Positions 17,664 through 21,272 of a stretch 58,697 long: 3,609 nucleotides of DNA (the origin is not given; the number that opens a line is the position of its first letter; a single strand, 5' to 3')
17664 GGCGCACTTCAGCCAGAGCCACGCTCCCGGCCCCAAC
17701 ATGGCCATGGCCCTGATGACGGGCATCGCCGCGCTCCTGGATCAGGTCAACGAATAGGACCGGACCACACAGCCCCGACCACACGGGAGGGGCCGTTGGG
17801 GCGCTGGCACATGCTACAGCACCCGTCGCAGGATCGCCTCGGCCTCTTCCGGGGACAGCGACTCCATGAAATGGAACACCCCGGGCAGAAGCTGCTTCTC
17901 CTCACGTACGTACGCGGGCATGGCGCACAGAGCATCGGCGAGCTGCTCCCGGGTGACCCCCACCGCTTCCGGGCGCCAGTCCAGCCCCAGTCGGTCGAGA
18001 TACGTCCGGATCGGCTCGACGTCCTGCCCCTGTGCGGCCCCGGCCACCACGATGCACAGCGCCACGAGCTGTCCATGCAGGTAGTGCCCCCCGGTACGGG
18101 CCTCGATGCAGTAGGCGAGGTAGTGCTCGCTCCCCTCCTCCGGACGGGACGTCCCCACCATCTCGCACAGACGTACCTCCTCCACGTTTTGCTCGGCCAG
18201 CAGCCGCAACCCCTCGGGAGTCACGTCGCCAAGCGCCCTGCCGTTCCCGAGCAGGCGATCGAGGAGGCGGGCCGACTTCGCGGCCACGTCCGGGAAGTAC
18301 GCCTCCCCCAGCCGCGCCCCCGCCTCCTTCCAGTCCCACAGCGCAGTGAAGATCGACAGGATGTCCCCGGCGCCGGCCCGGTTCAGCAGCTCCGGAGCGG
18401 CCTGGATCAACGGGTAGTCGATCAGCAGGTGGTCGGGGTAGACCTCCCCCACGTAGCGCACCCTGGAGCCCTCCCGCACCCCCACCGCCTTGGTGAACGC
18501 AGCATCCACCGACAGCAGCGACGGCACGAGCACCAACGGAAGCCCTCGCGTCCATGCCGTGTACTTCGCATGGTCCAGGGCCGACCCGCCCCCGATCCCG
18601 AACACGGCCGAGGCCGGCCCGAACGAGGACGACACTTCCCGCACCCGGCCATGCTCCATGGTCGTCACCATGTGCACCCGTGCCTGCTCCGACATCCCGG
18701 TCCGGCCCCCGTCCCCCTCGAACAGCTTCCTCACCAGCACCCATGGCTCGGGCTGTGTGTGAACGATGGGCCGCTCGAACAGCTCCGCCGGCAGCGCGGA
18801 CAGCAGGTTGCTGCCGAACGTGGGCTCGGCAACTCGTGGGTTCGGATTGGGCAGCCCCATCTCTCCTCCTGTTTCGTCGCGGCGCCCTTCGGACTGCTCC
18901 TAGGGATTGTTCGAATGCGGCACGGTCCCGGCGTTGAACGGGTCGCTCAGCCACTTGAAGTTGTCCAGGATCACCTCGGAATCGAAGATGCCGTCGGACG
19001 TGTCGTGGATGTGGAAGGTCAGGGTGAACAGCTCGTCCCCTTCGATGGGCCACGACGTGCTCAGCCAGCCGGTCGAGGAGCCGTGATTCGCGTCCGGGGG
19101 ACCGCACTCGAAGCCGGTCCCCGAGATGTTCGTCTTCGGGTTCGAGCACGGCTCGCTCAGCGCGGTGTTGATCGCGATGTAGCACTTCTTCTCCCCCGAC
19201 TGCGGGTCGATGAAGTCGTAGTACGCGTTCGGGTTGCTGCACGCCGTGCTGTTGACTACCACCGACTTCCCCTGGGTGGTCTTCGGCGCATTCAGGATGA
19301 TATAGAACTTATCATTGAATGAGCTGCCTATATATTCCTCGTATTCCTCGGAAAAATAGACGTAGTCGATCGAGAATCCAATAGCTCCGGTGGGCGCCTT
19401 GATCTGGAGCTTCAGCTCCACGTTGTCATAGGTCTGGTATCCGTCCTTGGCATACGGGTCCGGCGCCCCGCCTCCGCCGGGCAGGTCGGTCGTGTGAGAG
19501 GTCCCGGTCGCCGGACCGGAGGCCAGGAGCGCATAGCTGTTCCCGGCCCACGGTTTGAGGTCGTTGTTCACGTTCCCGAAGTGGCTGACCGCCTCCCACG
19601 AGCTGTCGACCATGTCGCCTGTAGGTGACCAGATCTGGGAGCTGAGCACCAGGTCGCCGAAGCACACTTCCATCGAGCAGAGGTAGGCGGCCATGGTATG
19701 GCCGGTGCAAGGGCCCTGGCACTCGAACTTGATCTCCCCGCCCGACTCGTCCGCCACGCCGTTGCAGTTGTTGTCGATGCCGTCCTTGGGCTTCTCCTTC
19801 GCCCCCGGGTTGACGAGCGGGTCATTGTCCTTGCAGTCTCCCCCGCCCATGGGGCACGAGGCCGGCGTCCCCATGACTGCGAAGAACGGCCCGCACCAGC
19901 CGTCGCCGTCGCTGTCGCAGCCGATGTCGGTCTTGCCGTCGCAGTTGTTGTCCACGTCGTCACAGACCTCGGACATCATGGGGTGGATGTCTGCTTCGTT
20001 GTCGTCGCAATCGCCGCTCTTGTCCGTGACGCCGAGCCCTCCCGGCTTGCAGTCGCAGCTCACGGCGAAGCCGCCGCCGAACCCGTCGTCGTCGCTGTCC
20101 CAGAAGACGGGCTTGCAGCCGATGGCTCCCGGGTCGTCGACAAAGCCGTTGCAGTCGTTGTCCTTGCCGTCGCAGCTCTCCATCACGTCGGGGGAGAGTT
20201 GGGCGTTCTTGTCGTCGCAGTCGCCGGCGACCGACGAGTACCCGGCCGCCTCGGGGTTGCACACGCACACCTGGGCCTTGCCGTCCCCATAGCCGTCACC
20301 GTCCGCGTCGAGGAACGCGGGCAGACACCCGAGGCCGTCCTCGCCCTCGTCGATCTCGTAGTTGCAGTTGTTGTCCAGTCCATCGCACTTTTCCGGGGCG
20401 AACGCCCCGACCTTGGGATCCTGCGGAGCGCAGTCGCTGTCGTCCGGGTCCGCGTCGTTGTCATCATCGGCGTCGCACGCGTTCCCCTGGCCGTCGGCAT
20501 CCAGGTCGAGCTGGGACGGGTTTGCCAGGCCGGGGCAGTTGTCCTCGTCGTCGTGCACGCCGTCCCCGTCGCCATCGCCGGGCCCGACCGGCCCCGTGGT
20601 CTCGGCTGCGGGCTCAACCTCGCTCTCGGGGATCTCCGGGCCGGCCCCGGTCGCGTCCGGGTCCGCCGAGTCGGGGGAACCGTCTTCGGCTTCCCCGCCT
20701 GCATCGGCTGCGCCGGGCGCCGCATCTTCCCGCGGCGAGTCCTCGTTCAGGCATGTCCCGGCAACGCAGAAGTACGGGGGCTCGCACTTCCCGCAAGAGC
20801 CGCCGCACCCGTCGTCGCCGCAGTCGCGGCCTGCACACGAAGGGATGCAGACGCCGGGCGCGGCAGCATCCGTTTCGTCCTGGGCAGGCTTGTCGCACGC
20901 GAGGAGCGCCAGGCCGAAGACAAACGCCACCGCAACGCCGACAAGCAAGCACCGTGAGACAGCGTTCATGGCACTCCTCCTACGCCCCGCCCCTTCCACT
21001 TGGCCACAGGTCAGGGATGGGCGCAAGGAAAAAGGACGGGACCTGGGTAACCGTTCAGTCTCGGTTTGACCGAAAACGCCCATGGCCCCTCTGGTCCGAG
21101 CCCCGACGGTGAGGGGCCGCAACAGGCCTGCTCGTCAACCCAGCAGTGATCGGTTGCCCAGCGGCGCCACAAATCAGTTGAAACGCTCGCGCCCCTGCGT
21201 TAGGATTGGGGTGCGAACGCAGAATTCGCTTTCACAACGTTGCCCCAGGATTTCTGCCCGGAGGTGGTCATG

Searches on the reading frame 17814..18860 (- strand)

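Call 50: search_protein_families(library=pfam, proteins=[window:17814-18860:-], max_evalue=0.00001)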
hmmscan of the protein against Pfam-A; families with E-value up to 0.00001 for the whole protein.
window:17814-18860:- (348 aa): 2 families
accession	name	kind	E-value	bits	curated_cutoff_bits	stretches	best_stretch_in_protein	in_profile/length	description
PF13685.12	Fe-ADH_2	-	8.9e-09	36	28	1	64-156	54-149/149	Iron-containing alcohol dehydrogenase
PF00465.25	Fe-ADH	-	9.4e-06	25.8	31.3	0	83-148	81-167/168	Iron-containing alcohol dehydrogenase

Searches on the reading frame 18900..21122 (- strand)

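Call 50: search_protein_families(library=pfam, proteins=[window:18900-21122:-], max_evalue=0.00001)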
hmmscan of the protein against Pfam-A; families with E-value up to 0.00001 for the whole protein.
window:18900-21122:- (740 aa): 1 family
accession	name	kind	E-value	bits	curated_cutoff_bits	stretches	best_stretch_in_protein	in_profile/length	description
PF11617.13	Cu-binding_MopE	-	3.1e-29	101.3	27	3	429-459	1-30/30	Putative metal-binding motif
